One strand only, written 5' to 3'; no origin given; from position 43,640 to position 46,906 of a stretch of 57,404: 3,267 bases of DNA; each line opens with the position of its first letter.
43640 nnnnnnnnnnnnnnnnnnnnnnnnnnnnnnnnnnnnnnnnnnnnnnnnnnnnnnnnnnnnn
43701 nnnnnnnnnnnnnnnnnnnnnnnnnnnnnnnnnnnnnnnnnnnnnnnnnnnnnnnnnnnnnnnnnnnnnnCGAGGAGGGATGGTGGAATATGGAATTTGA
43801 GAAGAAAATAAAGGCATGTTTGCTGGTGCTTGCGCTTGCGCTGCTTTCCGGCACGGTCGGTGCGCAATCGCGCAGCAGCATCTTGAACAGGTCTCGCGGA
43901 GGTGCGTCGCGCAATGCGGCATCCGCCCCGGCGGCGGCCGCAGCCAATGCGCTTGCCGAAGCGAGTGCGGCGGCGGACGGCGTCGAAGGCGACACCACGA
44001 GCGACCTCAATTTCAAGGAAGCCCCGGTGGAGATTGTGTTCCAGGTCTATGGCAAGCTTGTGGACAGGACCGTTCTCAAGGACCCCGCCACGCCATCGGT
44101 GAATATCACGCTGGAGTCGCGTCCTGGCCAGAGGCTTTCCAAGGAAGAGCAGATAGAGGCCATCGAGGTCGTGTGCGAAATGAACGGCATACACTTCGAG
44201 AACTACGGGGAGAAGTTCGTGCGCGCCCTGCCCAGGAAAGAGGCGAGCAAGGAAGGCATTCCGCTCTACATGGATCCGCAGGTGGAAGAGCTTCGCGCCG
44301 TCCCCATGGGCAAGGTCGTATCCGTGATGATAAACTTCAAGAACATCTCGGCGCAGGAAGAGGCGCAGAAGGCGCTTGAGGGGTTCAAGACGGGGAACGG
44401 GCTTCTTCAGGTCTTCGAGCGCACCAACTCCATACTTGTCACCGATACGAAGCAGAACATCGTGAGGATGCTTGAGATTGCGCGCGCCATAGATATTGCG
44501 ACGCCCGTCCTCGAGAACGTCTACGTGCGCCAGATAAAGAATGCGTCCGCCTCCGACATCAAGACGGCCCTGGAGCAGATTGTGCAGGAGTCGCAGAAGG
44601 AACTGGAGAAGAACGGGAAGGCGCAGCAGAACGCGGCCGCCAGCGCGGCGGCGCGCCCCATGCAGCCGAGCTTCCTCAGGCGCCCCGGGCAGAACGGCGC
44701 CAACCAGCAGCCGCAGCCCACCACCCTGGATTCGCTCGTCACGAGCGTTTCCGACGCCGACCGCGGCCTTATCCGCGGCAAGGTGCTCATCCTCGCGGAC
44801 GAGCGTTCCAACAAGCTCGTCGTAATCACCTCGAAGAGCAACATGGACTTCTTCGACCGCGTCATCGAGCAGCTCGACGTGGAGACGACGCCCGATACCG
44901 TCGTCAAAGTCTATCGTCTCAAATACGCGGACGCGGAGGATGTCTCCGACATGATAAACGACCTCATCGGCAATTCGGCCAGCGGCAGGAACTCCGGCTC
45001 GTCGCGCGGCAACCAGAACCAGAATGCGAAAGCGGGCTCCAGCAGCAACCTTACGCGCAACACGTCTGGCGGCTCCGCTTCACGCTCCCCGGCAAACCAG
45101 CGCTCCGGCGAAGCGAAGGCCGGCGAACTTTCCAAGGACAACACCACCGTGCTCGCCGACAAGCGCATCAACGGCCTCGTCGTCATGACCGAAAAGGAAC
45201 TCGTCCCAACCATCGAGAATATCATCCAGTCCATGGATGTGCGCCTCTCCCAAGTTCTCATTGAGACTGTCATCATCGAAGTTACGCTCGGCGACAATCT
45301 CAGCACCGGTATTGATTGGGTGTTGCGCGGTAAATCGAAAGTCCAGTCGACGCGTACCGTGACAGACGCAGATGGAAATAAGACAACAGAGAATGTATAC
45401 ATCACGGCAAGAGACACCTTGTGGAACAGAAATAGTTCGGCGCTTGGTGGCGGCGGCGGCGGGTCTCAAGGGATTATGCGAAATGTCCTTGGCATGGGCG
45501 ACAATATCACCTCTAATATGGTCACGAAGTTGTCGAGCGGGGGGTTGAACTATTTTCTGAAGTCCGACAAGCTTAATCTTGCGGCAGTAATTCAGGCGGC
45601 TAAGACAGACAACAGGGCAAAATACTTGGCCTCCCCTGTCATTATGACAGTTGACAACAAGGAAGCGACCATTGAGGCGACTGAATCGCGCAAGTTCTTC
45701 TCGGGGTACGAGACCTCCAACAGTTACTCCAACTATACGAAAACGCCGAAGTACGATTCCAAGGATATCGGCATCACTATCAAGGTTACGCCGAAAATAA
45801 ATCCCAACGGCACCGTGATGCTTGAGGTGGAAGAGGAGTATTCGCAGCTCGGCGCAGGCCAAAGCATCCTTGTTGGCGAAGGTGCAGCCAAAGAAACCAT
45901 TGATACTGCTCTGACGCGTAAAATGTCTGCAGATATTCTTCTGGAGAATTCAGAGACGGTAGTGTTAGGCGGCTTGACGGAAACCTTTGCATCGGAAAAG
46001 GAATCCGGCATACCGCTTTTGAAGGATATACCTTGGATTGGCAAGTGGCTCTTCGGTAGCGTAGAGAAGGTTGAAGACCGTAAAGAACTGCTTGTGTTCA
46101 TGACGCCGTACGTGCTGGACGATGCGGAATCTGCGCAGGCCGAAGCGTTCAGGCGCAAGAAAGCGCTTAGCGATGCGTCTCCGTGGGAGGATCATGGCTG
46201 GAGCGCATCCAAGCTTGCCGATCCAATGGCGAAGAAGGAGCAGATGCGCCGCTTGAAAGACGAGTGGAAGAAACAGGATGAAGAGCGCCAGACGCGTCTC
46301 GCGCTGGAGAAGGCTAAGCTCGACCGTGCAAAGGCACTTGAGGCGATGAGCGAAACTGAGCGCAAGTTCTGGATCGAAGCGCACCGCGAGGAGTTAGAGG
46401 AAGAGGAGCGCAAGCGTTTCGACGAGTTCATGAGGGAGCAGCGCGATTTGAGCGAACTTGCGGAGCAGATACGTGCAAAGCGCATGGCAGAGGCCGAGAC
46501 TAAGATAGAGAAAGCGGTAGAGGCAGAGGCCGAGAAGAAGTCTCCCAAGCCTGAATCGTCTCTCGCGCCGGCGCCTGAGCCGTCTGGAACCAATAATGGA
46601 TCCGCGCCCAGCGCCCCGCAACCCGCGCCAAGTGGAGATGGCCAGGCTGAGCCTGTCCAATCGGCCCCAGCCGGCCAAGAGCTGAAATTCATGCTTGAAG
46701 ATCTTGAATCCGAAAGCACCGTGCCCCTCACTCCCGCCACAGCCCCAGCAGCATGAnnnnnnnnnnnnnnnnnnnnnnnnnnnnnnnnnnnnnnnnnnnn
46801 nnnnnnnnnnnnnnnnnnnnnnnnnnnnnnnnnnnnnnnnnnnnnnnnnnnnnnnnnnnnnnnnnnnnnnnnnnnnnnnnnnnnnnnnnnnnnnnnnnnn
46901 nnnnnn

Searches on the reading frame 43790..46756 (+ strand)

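Call 9: search_protein_families(library=pfam, proteins=[window:43790-46756:+])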
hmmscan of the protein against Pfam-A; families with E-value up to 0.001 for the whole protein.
window:43790-46756:+ (988 aa): 2 families
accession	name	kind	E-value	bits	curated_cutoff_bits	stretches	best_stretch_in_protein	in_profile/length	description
PF00263.26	Secretin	-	5e-39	134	27.5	1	603-776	1-168/169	Bacterial type II and III secretion system protein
PF03958.22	Secretin_N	-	6.4e-30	103.6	28.2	3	372-488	1-69/69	Bacterial type II/III secretion system short domain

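Call 29: search_protein_families(library=ncbifam, proteins=[window:43790-46756:+], max_evalue=0.01)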
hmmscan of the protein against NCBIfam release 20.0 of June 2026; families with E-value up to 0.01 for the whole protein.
window:43790-46756:+ (988 aa): 9 families
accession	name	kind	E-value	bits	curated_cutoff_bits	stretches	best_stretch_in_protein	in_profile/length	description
TIGR02517.1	type_II_gspD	equivalog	1.4e-95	321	351.35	1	73-783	1-597/600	type II secretion system secretin GspD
TIGR02515.1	IV_pilus_PilQ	subfamily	1.9e-48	165.5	284.35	2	372-776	99-427/428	type IV pilus secretin PilQ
TIGR02519.1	pilus_MshL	equivalog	3e-35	121.6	250.2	1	457-776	4-290/290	pilus (MSHA type) biogenesis protein MshL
TIGR02516.1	type_III_yscC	equivalog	3.6e-29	101.6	238.45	1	442-777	189-462/463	type III secretion system outer membrane ring subunit SctC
NF010083.0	PRK13568.1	equivalog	4e-27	95.1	554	2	601-776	256-417/419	DNA uptake porin HofQ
NF007851.2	PRK10560.1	exception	7e-18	64.6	598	2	655-777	295-410/412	DNA uptake porin HofQ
NF011873.0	PRK15346.1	equivalog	4.4e-17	61.9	524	2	592-760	324-478/499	EscC/YscC/HrcC family type III secretion system outer membrane ring protein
NF042912.1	Amuc_1098_fam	equivalog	1.1e-06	27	750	1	709-779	730-799/805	Amuc_1098 family type IV pilus outer membrane protein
TIGR02520.1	pilus_B_mal_scr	equivalog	0.0002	20.1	287.65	1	596-774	338-512/513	PilN family type IVB pilus formation outer membrane protein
